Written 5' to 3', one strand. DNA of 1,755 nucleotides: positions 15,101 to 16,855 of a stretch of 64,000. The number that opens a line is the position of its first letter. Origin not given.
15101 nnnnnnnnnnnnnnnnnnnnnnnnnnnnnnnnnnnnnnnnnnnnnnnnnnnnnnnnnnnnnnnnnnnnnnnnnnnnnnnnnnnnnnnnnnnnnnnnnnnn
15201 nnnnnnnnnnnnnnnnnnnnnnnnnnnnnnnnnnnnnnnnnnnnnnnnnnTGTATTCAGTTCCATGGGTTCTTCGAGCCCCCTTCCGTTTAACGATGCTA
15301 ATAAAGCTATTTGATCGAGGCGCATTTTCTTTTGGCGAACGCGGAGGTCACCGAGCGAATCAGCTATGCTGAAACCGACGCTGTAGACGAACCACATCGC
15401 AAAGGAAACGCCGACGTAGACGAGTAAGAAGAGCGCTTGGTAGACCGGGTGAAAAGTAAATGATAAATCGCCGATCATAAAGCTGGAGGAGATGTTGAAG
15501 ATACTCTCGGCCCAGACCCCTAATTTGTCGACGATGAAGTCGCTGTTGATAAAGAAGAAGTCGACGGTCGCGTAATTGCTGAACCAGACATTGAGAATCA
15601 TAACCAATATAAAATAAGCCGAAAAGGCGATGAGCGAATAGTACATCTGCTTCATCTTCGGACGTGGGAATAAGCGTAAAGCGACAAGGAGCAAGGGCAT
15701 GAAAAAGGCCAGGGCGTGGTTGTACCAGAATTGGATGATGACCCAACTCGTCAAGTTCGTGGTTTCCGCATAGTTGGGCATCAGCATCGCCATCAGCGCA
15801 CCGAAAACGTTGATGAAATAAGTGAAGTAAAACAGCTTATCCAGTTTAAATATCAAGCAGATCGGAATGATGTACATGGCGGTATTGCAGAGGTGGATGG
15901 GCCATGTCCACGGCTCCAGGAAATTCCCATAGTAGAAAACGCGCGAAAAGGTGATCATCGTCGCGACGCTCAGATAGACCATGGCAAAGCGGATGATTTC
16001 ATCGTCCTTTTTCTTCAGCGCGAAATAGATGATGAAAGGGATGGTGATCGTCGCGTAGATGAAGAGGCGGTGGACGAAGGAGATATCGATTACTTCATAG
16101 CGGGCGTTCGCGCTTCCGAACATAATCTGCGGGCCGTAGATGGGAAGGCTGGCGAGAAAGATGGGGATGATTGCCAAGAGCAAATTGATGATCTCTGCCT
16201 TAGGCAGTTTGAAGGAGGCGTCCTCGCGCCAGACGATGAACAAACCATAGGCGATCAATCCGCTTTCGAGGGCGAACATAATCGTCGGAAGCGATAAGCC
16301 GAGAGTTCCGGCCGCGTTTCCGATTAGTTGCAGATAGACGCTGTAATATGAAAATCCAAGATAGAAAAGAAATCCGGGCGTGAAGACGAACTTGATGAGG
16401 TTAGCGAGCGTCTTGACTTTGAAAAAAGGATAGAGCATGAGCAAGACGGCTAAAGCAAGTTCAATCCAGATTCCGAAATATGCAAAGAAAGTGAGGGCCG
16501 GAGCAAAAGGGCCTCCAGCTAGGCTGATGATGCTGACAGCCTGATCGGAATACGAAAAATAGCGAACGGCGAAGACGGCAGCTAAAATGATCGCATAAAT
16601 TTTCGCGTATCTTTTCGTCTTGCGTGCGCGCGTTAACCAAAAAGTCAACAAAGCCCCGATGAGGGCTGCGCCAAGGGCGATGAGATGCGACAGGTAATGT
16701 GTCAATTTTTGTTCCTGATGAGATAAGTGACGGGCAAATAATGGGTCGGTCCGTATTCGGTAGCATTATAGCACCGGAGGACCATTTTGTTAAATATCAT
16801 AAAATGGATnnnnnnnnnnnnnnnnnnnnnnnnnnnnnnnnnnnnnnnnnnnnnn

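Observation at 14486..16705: ABC ATPase fused to a ~470-aa polytopic membrane domain with a YwaF/TMEM164-like WPIHLC motif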

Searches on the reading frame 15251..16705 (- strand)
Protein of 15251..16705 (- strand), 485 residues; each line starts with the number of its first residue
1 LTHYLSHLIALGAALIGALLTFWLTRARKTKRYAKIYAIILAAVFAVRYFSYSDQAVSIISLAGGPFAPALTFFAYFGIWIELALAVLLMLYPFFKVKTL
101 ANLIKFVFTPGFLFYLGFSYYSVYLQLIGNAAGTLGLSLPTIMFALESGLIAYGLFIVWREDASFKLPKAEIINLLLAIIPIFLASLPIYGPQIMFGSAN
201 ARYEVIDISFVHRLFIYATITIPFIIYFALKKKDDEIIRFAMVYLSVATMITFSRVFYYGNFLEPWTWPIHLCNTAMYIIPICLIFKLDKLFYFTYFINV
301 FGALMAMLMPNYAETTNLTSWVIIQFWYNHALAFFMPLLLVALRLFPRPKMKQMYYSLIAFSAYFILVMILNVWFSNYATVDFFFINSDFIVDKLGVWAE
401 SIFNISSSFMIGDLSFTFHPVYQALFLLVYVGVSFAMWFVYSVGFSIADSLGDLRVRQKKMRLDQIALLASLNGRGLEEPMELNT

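Call 5: search_protein_families(library=ncbifam, proteins=[window:15251-16705:-], max_evalue=10)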
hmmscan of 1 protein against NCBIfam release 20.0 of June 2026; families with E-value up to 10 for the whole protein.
seq(485 aa): 1 family
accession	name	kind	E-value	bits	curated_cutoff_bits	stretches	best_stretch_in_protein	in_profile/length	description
TIGR02206.1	intg_mem_TP0381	subfamily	3.3e-12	46.2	75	1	217-381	16-180/222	TMEM164-related integral membrane acyltransferase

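Call 12: search_solved_structures(query=window:15251-16705:-, max_evalue=10, show_alignments=3)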
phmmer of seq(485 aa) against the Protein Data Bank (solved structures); distinct sequences matched with E-value up to 10: 0.

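Call 24: find_related_loci(query=window:15296-16705:-, collection=genome_contigs, flank=9000)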
Query window:15296-16705:- (470 aa) in genome_contigs; peptide patterns used: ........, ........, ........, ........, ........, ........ (x = any residue, [..] = any of these).
74 stretches matched a pattern; 22 encode a relative of the query (tblastn E <= 1e-3); 22 distinct loci.
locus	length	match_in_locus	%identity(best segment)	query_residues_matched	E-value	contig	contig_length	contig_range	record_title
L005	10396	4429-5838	78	1-470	0e+0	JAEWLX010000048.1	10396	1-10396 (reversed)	MAG: Bacillota bacterium isolate OH_PDB_11 k127_530072, whole genome shotgun sequence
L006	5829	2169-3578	79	1-470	0e+0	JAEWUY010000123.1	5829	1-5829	MAG: Bacillota bacterium isolate OH_SDB_4 k127_1349556, whole genome shotgun sequence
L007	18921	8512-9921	75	1-470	0e+0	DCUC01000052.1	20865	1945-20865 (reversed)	MAG TPA_asm: Bacillales bacterium UBA1424 UBA1424_contig_38969, whole genome shotgun sequence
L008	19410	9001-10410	75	1-470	0e+0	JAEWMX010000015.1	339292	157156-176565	MAG: Bacillota bacterium isolate OH_PDB_148 k127_787004, whole genome shotgun sequence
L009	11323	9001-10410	74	1-470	0e+0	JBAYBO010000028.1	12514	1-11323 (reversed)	MAG: Bacilli bacterium isolate SO_2016_CLC_T2_123 scaffold05987_PH3_Jul20_2016, whole genome shotgun sequence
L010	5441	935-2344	76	1-470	0e+0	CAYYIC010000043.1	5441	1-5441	MAG TPA_asm: uncultured Staphylococcaceae bacterium isolate SRP192927_co5_65 genome assembly, contig: NODE_32561_length_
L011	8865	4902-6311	76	1-470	0e+0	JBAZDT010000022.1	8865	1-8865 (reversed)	MAG: Bacilli bacterium isolate SO_2017_LW3_106 NODE_25657_length_8865_cov_1.182193_LW162_2017, whole genome shotgun sequ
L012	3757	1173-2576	66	5-470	0e+0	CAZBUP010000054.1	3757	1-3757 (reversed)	MAG TPA_asm: uncultured Staphylococcaceae bacterium isolate binchicken_co269_220 genome assembly, contig: NODE_26019_len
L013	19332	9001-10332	66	24-470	0e+0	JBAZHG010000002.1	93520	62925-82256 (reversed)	MAG: Bacilli bacterium isolate SO_2017_LW3_65 NODE_435_length_93520_cov_1.775315_LW162_2017, whole genome shotgun sequen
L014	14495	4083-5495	63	1-470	0e+0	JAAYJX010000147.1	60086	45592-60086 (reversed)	MAG: Erysipelotrichia bacterium isolate AS10tlH2TH_345 300688_AS10, whole genome shotgun sequence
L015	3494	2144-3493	57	1-451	6e-173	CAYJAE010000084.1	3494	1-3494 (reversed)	MAG TPA_asm: uncultured Staphylococcaceae bacterium isolate ERP122455_co1_146 genome assembly, contig: NODE_12958_length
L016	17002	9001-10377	55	7-463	5e-163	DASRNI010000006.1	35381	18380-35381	MAG TPA_asm: Bacilli bacterium isolate SMAG_U10238 k141_243400, whole genome shotgun sequence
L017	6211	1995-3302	56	35-470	5e-159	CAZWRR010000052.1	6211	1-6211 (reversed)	MAG TPA_asm: uncultured Staphylococcaceae bacterium isolate binchicken_co88_29 genome assembly, contig: NODE_22489_lengt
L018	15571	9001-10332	40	34-470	4e-96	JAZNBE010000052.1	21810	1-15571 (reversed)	MAG: Christensenellaceae bacterium isolate T1900044743_TS20190209.MAGScoT_cleanbin_000019 SGB_2088_k141_98311, whole gen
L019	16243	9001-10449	38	3-470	2e-95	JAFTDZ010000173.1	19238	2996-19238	MAG: Clostridia bacterium isolate RGIG3732 Goat_Rumen.Co__c1420176, whole genome shotgun sequence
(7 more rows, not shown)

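Call 30: search_protein_representatives(protein=window:15296-16705:-)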
Query: 470 residues. Proteins with E-value up to 0.001 (for the whole library): 215; up to 1e-10: 141; up to 1e-30: 72. The best 150 are listed.
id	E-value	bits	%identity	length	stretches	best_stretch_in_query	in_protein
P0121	1.4e-88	314.8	42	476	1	9-463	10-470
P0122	3.3e-88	313.6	40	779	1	9-468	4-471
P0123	8.1e-88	312.3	42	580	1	9-462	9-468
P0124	8.4e-83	295.8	39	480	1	33-469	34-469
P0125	3.4e-78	280.6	37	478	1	25-463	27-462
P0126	6.7e-77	276.3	40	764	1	10-459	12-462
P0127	2.0e-73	264.9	38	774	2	164-468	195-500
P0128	7.0e-73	263.1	42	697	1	71-449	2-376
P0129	1.3e-72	262.2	39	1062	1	73-469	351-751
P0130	9.8e-71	256.0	46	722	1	183-457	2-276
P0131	2.1e-70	254.9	52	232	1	242-465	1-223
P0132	5.4e-69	250.2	38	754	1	4-464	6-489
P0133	7.3e-67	243.2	48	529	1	211-461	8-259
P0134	2.0e-66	241.7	36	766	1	24-464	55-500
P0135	3.9e-66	240.8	34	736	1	16-468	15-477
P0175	5.8e-38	147.9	30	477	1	35-456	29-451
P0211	6.5e-22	95.0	27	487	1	9-460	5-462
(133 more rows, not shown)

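Call 35: find_encoding_contigs(protein=P0121, flank=7000, max_places=2)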
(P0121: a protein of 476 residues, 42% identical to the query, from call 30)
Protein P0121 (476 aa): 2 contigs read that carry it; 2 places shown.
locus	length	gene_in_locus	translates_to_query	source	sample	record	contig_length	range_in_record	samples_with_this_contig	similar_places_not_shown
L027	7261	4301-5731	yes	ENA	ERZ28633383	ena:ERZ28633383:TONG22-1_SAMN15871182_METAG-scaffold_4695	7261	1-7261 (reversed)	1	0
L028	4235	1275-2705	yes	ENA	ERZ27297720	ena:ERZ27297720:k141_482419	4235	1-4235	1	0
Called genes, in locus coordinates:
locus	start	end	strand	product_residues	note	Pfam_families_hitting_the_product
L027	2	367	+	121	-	?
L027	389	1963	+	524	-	PF05496:RuvB_N, PF01078:Mg_chelatase (faint), PF00004:AAA, PF07728:AAA_5, PF17864:AAA_lid_4, PF05491:WHD_RuvB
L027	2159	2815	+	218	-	-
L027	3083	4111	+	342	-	-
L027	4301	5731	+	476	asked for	PF14808:TMEM164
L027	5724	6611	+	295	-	PF00005:ABC_tran, PF13304:AAA_21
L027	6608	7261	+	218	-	?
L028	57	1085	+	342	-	-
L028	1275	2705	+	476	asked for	PF14808:TMEM164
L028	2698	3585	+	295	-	PF00005:ABC_tran, PF13304:AAA_21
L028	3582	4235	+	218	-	?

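Call 36: find_encoding_contigs(protein=P0211, flank=7000, max_places=2)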
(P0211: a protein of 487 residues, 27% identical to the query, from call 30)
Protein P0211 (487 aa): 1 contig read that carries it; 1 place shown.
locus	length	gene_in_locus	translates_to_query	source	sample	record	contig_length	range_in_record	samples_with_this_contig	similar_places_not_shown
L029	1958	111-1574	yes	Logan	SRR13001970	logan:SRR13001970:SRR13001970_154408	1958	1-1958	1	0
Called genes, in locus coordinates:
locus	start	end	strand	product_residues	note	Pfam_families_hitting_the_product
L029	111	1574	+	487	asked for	PF14808:TMEM164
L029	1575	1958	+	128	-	?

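Call 40: search_solved_structures(query=A2, max_evalue=10, show_alignments=2)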
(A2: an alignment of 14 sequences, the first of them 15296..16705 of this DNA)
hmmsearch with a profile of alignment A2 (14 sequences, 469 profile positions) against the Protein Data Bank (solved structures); distinct sequences matched with E-value up to 10: 1.
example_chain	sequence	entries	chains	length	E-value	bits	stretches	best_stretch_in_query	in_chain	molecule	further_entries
3fkk_A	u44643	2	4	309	3.4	9.8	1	299-338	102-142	L-2-keto-3-deoxyarabonate dehydratase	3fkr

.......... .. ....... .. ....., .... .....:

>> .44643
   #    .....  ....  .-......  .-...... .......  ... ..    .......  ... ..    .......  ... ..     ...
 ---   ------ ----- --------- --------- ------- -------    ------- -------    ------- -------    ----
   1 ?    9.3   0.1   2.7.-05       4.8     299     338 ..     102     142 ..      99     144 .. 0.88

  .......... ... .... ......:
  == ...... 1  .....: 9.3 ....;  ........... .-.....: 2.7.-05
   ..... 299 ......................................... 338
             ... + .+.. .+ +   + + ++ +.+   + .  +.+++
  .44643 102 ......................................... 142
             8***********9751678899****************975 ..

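Call 48: predict_structure(alignment_id=A2)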
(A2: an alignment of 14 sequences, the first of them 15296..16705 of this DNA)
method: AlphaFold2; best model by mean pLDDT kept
length: 470 residues; sequences in the alignment: 14
mean_pLDDT: 80.0   pTM: 0.80
mean pLDDT of the five models: 80.0, 76.1, 72.3, 72.2, 70.9
residues with pLDDT >= 90: 62; 70-90: 332; 50-70: 66; < 50: 10
segments of 3 or more residues with pLDDT < 50: 200-208
pLDDT, mean of each block of 10 residues (from residue 1): 79 86 68 82 84 78 86 90 92 86 92 90 87 77 89 91 83 84 81 71 45 65 85 89 85 63 72 73 82 76 70 63 73 83 86 83 85 85 61 70 88 89 83 78 79 87 87
secondary structure, 60 per line:
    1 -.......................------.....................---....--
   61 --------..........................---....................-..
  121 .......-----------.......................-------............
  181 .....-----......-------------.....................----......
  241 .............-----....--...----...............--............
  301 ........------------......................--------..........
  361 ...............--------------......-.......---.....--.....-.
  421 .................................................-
elements in order: H2-24 H31-51 H55-58 H69-94 H98-117 H119-127 H139-161 H169-185 H191-196 H210-230 H235-253 H259-262 H272-286 H289-308 H321-342 H351-375 H390-395 H397-403 E407-411 E414-418 H420-469

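Call 82: search_solved_structures(query=A5, max_evalue=10, show_alignments=3)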
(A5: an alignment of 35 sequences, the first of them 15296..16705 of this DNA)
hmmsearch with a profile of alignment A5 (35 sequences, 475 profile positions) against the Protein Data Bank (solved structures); distinct sequences matched with E-value up to 10: 0.

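Call 83: find_encoding_contigs(protein=P0124, flank=9000, max_places=1)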
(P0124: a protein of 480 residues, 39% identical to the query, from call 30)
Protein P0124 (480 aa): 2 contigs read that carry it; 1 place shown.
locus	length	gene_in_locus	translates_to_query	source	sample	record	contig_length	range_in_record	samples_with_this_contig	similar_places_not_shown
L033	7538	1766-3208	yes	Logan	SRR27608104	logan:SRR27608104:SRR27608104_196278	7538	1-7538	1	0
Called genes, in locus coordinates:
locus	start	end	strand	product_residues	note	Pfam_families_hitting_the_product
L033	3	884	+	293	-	?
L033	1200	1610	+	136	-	-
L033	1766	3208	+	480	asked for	PF14808:TMEM164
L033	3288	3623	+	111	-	-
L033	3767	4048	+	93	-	PF13683:rve_3 (weak), PF13333:rve_2 (weak)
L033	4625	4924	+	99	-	-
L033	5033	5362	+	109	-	PF13443:HTH_26, PF01381:HTH_3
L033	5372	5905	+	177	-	PF07638:Sigma70_ECF (faint), PF08281:Sigma70_r4_2 (weak)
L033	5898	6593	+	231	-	-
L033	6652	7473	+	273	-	-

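Call 84: find_encoding_contigs(protein=P0175, flank=9000, max_places=1)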
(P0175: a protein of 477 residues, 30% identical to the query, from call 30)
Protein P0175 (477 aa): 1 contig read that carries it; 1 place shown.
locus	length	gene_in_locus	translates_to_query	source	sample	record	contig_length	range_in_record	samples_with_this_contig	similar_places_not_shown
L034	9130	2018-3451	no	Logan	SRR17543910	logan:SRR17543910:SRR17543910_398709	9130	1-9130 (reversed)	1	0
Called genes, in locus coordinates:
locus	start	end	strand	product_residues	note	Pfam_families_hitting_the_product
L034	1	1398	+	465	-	?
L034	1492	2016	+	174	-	-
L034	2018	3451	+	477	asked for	PF14808:TMEM164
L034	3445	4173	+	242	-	PF00005:ABC_tran, PF13304:AAA_21 (weak)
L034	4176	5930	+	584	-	-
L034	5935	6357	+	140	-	-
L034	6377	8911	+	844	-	PF02368:Big_2, PF22359:Big-like (weak), PF02368:Big_2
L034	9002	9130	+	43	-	?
